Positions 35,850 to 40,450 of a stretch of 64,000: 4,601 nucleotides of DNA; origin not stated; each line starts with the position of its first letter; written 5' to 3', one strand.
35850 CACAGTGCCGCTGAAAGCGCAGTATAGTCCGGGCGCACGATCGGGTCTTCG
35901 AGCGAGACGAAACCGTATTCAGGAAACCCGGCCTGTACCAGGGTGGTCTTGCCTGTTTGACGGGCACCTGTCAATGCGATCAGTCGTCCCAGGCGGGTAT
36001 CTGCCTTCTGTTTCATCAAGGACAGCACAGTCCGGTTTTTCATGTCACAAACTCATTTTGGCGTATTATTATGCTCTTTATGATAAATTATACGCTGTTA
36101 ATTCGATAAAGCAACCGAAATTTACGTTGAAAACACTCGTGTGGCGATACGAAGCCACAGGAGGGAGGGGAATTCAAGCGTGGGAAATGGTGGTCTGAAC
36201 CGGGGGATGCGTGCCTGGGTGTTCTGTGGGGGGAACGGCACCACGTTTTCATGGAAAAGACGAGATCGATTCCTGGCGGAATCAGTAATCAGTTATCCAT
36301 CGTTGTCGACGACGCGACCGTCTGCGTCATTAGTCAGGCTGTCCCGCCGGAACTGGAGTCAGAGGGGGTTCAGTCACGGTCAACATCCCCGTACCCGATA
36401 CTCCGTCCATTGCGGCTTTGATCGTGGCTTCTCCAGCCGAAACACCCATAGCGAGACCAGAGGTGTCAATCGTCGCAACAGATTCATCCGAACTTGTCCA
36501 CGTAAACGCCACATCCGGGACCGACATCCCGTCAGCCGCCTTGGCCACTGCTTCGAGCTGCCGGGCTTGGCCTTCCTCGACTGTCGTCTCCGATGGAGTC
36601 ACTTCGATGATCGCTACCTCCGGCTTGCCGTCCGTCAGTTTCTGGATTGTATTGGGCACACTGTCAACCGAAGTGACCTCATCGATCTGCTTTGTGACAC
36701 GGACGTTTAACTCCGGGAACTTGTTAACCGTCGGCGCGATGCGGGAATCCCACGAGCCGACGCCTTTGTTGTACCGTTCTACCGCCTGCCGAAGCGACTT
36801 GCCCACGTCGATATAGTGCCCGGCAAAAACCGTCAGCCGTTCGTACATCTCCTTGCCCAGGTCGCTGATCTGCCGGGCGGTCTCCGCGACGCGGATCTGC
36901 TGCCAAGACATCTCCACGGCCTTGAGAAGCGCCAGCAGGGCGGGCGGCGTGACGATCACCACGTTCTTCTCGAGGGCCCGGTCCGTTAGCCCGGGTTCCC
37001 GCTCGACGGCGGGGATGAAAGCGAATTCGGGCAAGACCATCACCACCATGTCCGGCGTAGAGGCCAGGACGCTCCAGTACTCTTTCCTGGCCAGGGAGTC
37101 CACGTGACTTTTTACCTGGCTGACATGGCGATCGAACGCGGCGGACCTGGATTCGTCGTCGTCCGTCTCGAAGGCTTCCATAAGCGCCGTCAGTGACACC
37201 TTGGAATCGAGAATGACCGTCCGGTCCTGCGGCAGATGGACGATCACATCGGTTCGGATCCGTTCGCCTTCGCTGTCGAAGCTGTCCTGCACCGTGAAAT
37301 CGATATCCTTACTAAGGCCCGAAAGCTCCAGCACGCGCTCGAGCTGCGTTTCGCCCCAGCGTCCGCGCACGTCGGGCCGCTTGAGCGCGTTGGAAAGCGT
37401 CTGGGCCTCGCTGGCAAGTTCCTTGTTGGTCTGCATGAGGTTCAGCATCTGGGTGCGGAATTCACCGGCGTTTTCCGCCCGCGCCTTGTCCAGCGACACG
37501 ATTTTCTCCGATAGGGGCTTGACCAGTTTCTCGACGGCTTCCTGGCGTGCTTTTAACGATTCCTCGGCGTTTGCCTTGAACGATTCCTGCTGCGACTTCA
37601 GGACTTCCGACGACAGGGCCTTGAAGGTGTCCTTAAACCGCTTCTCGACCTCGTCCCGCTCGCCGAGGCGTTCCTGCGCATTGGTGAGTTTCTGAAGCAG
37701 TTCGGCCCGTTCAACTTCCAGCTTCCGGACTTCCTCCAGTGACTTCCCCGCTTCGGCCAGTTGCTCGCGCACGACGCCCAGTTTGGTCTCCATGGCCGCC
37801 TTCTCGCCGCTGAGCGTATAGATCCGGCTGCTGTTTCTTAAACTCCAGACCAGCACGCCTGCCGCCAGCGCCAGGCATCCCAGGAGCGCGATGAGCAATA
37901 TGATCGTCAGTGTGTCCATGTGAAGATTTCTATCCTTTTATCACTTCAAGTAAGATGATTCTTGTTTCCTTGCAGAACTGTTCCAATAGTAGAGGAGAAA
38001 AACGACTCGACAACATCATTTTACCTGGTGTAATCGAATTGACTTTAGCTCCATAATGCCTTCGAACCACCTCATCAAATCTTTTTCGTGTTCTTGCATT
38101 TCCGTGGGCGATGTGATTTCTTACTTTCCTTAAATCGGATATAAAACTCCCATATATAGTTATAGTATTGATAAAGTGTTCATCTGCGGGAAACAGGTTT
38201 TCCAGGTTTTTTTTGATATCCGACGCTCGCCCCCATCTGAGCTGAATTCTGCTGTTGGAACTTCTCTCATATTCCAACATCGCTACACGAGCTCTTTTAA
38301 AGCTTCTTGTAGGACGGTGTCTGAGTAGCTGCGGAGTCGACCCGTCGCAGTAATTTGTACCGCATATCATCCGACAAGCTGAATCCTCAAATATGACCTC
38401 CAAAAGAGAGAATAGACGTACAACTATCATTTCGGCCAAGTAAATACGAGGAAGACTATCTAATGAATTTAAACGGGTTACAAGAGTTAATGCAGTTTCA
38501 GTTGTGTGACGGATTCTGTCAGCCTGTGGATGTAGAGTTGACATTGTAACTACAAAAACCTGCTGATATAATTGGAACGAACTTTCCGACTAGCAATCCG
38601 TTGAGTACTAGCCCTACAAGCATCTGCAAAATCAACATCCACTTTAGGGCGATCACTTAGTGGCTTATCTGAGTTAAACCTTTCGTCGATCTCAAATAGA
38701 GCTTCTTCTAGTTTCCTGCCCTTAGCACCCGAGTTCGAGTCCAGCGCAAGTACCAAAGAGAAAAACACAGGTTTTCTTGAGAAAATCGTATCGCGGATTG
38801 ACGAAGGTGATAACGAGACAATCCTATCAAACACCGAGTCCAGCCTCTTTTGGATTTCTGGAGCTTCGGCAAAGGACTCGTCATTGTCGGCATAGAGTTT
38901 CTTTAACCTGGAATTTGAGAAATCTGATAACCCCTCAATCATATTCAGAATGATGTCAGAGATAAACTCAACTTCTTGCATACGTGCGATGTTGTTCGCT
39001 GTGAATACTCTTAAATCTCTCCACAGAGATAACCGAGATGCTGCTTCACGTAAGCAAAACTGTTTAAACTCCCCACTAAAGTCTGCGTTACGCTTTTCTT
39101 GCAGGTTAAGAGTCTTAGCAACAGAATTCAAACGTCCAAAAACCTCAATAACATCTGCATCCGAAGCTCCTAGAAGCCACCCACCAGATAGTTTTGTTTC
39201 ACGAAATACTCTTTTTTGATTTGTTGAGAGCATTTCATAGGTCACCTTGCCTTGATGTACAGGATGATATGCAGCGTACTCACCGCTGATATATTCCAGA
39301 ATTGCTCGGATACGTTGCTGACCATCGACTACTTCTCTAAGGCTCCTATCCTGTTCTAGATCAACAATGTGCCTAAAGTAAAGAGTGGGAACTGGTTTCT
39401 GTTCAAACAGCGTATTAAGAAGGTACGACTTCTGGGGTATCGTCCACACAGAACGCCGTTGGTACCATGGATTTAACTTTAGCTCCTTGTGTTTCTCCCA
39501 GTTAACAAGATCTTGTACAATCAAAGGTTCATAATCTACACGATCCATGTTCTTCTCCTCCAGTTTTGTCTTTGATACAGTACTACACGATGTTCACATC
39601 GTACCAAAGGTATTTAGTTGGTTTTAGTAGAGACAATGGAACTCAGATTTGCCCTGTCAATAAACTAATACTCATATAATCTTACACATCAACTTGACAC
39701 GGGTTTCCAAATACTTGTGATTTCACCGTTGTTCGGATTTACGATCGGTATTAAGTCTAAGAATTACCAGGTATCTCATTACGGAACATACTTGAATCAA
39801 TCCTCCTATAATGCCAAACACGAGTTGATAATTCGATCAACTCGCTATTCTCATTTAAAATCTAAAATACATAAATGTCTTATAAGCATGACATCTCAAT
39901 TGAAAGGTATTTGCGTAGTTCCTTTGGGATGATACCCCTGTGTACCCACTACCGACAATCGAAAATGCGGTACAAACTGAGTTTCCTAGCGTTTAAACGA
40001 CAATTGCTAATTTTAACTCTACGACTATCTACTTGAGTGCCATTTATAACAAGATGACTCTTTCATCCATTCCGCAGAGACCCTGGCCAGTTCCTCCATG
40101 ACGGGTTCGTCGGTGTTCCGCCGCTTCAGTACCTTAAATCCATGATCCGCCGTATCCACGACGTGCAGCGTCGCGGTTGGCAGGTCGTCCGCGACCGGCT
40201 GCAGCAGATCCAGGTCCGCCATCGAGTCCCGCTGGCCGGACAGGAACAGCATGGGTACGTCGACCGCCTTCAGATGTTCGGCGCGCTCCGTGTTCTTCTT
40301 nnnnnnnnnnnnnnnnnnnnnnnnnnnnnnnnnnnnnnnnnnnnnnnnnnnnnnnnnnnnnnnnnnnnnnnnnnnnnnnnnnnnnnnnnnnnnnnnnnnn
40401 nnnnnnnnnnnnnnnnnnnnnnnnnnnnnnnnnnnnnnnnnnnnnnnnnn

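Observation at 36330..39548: Compact three-gene operon DUF262(ParB-like) – HEPN(Rx4H) – RmuC::Big_2: candidate uncharacterised defence module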

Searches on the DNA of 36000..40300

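Call 69: search_rna_families(source=window, start=36000, end=40300, threshold=evalue, max_evalue=1)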
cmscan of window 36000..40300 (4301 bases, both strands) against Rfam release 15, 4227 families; matches with E-value up to 1: 0.
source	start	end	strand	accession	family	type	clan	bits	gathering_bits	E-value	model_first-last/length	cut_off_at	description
